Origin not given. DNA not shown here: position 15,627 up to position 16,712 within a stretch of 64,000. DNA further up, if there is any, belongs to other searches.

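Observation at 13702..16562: UvrD/PcrA helicase followed by a DnaQ-like exonuclease-WYL fusion with its own promoter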

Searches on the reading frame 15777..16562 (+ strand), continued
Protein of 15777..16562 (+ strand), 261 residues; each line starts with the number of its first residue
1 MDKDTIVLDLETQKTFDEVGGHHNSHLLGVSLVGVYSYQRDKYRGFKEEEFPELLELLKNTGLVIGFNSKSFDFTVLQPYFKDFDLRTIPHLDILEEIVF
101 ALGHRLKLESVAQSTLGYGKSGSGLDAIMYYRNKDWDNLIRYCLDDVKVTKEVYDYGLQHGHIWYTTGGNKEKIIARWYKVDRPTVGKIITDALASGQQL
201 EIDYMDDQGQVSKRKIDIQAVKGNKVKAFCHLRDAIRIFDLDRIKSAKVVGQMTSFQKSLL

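Call 27: predict_structure(alignment_id=A1)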
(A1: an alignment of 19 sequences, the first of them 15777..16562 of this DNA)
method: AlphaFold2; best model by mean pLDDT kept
length: 261 residues; sequences in the alignment: 19
mean_pLDDT: 91.2   pTM: 0.87
mean pLDDT of the five models: 91.2, 90.9, 90.3, 88.5, 87.6
residues with pLDDT >= 90: 209; 70-90: 42; 50-70: 6; < 50: 4
segments of 3 or more residues with pLDDT < 50: 258-261
pLDDT, mean of each block of 10 residues (from residue 1): 91 92 89 97 97 96 94 93 94 93 90 88 81 95 95 95 90 91 91 94 89 94 94 92 94 64 36
secondary structure, 60 per line:
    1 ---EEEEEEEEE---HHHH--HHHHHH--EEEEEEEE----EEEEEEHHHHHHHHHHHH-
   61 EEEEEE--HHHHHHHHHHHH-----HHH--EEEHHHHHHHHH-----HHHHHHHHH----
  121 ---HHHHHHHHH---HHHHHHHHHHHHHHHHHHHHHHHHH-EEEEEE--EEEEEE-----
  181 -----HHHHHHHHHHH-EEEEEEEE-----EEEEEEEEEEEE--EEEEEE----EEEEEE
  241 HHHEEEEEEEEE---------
elements in order: E4-12 H16-19 H22-27 E30-37 E42-47 H48-59 E61-66 H69-80 E91-93 H94-102 H108-116 H124-132 H136-160 E162-167 E170-175 H186-196 E198-205 E211-222 E225-230 E235-240 E244-252

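Call 29: fold_search(model_id=the predicted structure, library=pdb)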
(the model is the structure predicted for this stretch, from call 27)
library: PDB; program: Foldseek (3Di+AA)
matches with E <= 10: 1544; with E <= 0.001: 112
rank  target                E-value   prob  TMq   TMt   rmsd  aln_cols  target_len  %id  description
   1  6sj9_A                4.9e-06  1.00  0.27  0.12  18.0       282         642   16  Proteasome accessory factor B/C (PafBC) of Arthrobacter aurescens (released 2019-10-16)
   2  7tb5                  6.2e-06  1.00  0.25  0.24  15.5       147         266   18  Structure of P. aeruginosa PA17 CapW (released 2022-01-19)
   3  6sj9_B                9.0e-06  1.00  0.27  0.12  13.0       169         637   19  Proteasome accessory factor B/C (PafBC) of Arthrobacter aurescens (released 2019-10-16)
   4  1c0m_B                9.0e-06  0.97  0.18  0.21  16.8       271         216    9  CRYSTAL STRUCTURE OF RSV TWO-DOMAIN INTEGRASE (released 2000-03-01)
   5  4fw1_B                1.2e-05  0.98  0.19  0.22  17.0       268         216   10  Crystal structure of two-domain RSV INTEGRASE covalently linked with DNA (released 2013-05-15)
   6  6rwo_B                2.0e-05  0.98  0.20  0.20  19.0       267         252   10  SIVrcm intasome (Q148H/G140S) in complex with bictegravir (released 2020-02-05)
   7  5ejk_C                2.0e-05  0.97  0.19  0.19  16.4       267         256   11  Crystal structure of the Rous sarcoma virus intasome (released 2016-02-17)
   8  9fnd_Y                2.3e-05  1.00  0.25  0.21  15.1       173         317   15  Transcriptional activator PafBC bound to mycobacterial RNA polymerase (released 2025-02-12)
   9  5ejk_B                2.3e-05  0.96  0.18  0.19  18.5       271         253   10  Crystal structure of the Rous sarcoma virus intasome (released 2016-02-17)
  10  6u8q_A                2.4e-05  0.97  0.20  0.20  17.8       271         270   12  CryoEM structure of HIV-1 cleaved synaptic complex (CSC) intasome (released 2020-02-05)
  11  6rwl_B                3.3e-05  0.97  0.20  0.20  18.8       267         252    9  SIVrcm intasome (released 2020-02-05)
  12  1c0m_A                4.0e-05  0.97  0.21  0.24  15.3       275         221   10  CRYSTAL STRUCTURE OF RSV TWO-DOMAIN INTEGRASE (released 2000-03-01)
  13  9c29_F                4.3e-05  0.97  0.20  0.20  18.5       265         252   11  Hexadecamer of NL4-3 WT HIV-1 intasome (released 2025-06-25)
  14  1tk0_A                5.1e-05  1.00  0.35  0.15   7.5       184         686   16  T7 DNA polymerase ternary complex with 8 oxo guanosine and ddCTP at the insertion site (released 2004-08-31)
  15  4fw2_B                5.1e-05  0.97  0.21  0.25  16.0       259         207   10  Crystal structure of RSV three-domain integrase with disordered N-terminal domain (released 2013-05-15)
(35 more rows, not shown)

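Call 36: search_protein_representatives(alignment_id=A1)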
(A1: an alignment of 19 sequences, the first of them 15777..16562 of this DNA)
Query: 19 sequences, 260 profile positions. Proteins with E-value up to 0.001 (for the whole library): 3292; up to 1e-10: 1399; up to 1e-30: 333. The best 150 are listed.
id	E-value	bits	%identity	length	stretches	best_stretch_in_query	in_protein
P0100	5.9e-126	435.6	-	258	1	2-260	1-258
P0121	2.1e-92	325.7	-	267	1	2-260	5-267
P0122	7.4e-89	314.0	-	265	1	5-260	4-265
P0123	1.4e-79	283.7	-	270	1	2-260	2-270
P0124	2.0e-79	283.1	-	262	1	5-256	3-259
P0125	2.7e-75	269.6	-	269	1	4-260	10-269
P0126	6.5e-75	268.3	-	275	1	4-248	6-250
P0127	9.5e-75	267.8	-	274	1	3-248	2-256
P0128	2.3e-74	266.5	-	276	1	4-249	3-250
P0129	3.3e-74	266.0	-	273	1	3-248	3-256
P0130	3.5e-74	266.0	-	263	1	2-258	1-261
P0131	7.3e-73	261.6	-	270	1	5-251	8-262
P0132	1.3e-70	254.3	-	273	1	5-247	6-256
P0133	1.4e-70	254.2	-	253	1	4-245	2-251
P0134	7.0e-70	251.9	-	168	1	2-133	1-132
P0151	3.5e-60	220.1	-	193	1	2-181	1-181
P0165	3.7e-53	197.1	-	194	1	6-171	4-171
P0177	2.4e-49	184.5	-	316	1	4-190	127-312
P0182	1.9e-48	181.6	-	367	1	4-178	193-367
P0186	1.0e-47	179.2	-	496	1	6-179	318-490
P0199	1.4e-45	172.2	-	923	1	6-180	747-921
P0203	3.8e-45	170.8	-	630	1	2-178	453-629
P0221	2.1e-43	165.1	-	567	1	7-178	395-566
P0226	4.8e-43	163.9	-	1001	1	4-178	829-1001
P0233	1.2e-42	162.6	-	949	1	3-178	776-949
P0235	1.7e-42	162.1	-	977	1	6-182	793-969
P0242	6.9e-42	160.1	-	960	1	3-178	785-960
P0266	4.5e-40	154.2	-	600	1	7-168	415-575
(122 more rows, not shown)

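Call 37: search_protein_families(library=pfam, proteins=[P0199, P0226, P0233, P0235, P0203, P0186, P0221, P0182, P0177, P0266], max_evalue=0.0001)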
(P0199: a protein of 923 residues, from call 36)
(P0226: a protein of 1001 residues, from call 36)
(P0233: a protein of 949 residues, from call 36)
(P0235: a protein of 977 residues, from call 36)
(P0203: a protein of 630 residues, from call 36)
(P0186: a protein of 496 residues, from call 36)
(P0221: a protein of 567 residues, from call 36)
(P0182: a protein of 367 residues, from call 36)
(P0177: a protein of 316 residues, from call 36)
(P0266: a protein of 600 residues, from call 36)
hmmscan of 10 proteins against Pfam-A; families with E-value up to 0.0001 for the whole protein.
P0199 (923 aa): 4 families
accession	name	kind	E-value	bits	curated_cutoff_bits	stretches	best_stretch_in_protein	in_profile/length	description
PF00270.35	DEAD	-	4.1e-26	92.1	26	1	34-208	2-164/167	DEAD/DEAH box helicase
PF09369.15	MZB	-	2.3e-21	76.7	24.2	1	616-695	1-80/80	MrfA Zn-binding domain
PF00271.37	Helicase_C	-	1.1e-11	45.4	23.5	1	257-357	13-109/110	Helicase conserved C-terminal domain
PF13482.12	RNase_H_2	-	1.4e-06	28.8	22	1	747-894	1-161/165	RNase_H superfamily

P0226 (1001 aa): 6 families
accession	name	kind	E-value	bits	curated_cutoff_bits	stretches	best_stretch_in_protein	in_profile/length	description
PF00270.35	DEAD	-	4.7e-35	121.2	26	1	57-231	2-166/167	DEAD/DEAH box helicase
PF09369.15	MZB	-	1.4e-21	77.4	24.2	1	690-769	1-80/80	MrfA Zn-binding domain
PF00271.37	Helicase_C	-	7e-18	65.3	23.5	1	276-380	8-110/110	Helicase conserved C-terminal domain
PF13482.12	RNase_H_2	-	4.2e-10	40.3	22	1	869-977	33-162/165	RNase_H superfamily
PF22982.3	WHD_HRQ1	-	6.4e-09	37.2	27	1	415-485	1-69/70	ATP-dependent helicase HRQ1, winged helix domain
PF04851.21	ResIII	-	1.2e-08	35.5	22.5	1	54-226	3-162/164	Type III restriction enzyme, res subunit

P0233 (949 aa): 6 families
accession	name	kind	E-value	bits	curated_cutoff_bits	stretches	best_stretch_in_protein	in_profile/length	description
PF00270.35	DEAD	-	2.5e-32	112.4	26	1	56-234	2-166/167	DEAD/DEAH box helicase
PF09369.15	MZB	-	8.2e-24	84.6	24.2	1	642-720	2-80/80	MrfA Zn-binding domain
PF00271.37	Helicase_C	-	2.7e-15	57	23.5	1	279-380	11-108/110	Helicase conserved C-terminal domain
PF04851.21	ResIII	-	7e-09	36.2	22.5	1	53-229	3-162/164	Type III restriction enzyme, res subunit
PF13482.12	RNase_H_2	-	1.6e-08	35.1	22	1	779-925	1-161/165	RNase_H superfamily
PF22982.3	WHD_HRQ1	-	6.4e-05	24.3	27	0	417-486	1-70/70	ATP-dependent helicase HRQ1, winged helix domain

P0235 (977 aa): 5 families
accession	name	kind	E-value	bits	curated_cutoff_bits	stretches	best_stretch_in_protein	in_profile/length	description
PF00270.35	DEAD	-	8.3e-31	107.4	26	1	64-239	2-166/167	DEAD/DEAH box helicase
PF09369.15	MZB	-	1.1e-21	77.7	24.2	1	649-728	1-80/80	MrfA Zn-binding domain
PF00271.37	Helicase_C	-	1.5e-14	54.6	23.5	1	286-387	13-110/110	Helicase conserved C-terminal domain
PF22982.3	WHD_HRQ1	-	2e-11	45.2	27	1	422-494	1-70/70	ATP-dependent helicase HRQ1, winged helix domain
PF04851.21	ResIII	-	1.2e-06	29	22.5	1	61-202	3-140/164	Type III restriction enzyme, res subunit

P0203 (630 aa): 3 families
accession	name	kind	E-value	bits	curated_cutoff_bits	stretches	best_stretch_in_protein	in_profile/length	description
PF09369.15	MZB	-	4.8e-19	69.3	24.2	1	287-365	2-80/80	MrfA Zn-binding domain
PF22982.3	WHD_HRQ1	-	1.3e-09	39.4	27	1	43-114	1-70/70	ATP-dependent helicase HRQ1, winged helix domain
PF13482.12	RNase_H_2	-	7.6e-06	26.4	22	1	457-605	1-162/165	RNase_H superfamily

P0186 (496 aa): 2 families
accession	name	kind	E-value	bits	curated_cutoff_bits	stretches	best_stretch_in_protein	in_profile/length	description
PF09369.15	MZB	-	2e-23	83.3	24.2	1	120-199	1-80/80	MrfA Zn-binding domain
PF13482.12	RNase_H_2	-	1e-05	26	22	1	320-464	3-161/165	RNase_H superfamily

P0221 (567 aa): 4 families
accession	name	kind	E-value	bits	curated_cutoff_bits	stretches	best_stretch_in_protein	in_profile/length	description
PF09369.15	MZB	-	1.2e-20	74.4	24.2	1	259-337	2-80/80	MrfA Zn-binding domain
PF13482.12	RNase_H_2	-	6.9e-09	36.3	22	1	431-540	47-160/165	RNase_H superfamily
PF22982.3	WHD_HRQ1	-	1.2e-06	29.9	27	1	32-101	2-69/70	ATP-dependent helicase HRQ1, winged helix domain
PF01612.26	DNA_pol_A_exo1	-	9e-05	22.8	23.6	0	451-541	78-165/173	3'-5' exonuclease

P0182 (367 aa): 3 families
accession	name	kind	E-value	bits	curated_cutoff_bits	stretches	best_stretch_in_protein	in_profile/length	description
PF09369.15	MZB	-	2.6e-25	89.4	24.2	1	7-86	1-80/80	MrfA Zn-binding domain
PF13482.12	RNase_H_2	-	1.2e-10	42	22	1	195-343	1-162/165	RNase_H superfamily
PF01612.26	DNA_pol_A_exo1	-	1.4e-07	31.9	23.6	1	190-343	18-166/173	3'-5' exonuclease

P0177 (316 aa): 1 family
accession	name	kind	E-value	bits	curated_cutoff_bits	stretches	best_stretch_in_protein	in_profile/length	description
PF13482.12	RNase_H_2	-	7.8e-06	26.4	22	1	166-276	36-161/165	RNase_H superfamily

P0266 (600 aa): 2 families
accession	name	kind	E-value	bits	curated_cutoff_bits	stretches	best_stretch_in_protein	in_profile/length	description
PF09369.15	MZB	-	2.9e-21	76.4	24.2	1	260-339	1-80/80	MrfA Zn-binding domain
PF22982.3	WHD_HRQ1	-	8.2e-08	33.6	27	1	29-98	1-69/70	ATP-dependent helicase HRQ1, winged helix domain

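Call 45: list_cluster_members(proteins=[P0226, P0233, P0235, P0199, P0242, P0151, P0165, P0126, P0133, P0177])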
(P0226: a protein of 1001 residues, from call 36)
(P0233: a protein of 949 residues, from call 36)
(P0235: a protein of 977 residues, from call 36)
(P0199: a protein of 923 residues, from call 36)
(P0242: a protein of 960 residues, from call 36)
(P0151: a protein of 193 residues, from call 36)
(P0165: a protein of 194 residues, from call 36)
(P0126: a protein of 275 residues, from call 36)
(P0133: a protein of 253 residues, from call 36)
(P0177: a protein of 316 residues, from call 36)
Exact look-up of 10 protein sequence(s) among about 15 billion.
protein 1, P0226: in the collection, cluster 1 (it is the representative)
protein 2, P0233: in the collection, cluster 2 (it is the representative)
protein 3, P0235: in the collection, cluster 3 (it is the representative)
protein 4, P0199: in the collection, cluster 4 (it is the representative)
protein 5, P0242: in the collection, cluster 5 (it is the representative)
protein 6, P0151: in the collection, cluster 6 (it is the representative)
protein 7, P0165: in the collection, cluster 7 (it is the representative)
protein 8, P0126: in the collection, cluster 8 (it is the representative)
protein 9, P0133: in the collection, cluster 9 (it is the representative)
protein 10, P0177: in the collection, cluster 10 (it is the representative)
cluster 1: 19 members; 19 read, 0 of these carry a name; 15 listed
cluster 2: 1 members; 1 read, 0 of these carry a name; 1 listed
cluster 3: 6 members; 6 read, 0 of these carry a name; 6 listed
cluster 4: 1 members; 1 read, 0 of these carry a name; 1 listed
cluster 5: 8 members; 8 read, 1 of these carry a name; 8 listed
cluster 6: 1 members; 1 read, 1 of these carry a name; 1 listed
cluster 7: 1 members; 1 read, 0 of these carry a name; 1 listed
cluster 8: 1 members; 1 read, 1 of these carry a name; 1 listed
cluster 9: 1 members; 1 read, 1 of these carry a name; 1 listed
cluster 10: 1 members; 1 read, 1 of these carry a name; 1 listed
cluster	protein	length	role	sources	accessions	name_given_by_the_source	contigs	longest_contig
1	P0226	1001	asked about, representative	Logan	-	-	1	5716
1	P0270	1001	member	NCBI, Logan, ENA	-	-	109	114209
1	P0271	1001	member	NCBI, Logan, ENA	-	-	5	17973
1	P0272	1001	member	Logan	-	-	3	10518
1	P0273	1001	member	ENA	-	-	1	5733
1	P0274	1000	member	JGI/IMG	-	-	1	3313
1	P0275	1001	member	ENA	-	-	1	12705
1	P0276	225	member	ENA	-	-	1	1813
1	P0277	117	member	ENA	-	-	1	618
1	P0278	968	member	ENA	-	-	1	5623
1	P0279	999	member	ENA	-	-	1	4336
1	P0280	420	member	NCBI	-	-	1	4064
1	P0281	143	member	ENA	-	-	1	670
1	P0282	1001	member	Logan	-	-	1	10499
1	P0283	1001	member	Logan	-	-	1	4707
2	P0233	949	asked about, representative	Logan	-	-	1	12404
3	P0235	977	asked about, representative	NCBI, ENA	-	-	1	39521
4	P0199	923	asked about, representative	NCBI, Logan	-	-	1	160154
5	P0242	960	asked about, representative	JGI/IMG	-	-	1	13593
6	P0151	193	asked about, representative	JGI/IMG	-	DEAD/DEAH box helicase domain-containing protein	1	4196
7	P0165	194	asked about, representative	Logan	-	-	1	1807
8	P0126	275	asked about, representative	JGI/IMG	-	hypothetical protein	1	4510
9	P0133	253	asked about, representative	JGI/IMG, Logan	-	DEAD/DEAH box helicase domain-containing protein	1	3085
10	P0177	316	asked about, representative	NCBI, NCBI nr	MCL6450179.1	MAG: ribonuclease H-like domain-containing protein [Acetobacteraceae bacterium] | ribonuclease H-like domain-containing protein [Acetobacteraceae bacterium]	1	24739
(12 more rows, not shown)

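Call 67: search_dna_similar(query=window:15777-16562:+, collection=phages, mode=protein, max_evalue=0.001, max_rows=12)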
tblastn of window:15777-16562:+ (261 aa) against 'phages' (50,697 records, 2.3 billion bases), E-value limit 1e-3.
Records with a match: 2; places in all: 2; records where one place covers at least 80% of the query: 0.
Best place of each record, by identity: <60% 2.
By first word of the organism name: Paenibacillus 2.
By host as written in the record: Paenibacillus larvae 2.
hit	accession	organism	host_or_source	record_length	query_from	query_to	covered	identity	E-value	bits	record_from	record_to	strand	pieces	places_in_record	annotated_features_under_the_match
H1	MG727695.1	Paenibacillus phage BN12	Paenibacillus larvae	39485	197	252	21%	32.1%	4e-4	47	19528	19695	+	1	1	putative DNA binding transcriptional regulator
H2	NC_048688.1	Paenibacillus phage BN12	Paenibacillus larvae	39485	197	252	21%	32.1%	4e-4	47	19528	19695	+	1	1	putative DNA binding transcriptional regulator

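Call 68: search_dna_similar(query=window:15777-16562:+, collection=plasmids, mode=protein, max_evalue=0.001, max_rows=12)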
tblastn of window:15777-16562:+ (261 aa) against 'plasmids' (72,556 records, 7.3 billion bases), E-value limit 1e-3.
Records with a match: 3; places in all: 3; records where one place covers at least 80% of the query: 0.
Best place of each record, by identity: <60% 3.
By first word of the organism name: Picosynechococcus 1; Anoxybacillus 1; Paenibacillus 1.
By predicted mobility (MOB-suite, as given by PLSDB): non-mobilizable 2; mobilizable 1.
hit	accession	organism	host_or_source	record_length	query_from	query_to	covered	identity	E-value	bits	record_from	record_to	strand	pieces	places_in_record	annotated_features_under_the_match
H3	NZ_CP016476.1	Picosynechococcus sp. PCC 7003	cell culture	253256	64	154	35%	30.8%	2e-4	50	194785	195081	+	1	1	hypothetical protein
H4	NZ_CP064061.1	Anoxybacillus caldiproteolyticus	cell culture,NEB433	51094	186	249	25%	42.2%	3e-6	56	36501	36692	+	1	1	none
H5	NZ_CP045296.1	Paenibacillus cellulositrophicus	cell culture,Thai soil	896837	197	249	20%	41.5%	3e-4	49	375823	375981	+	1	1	hypothetical protein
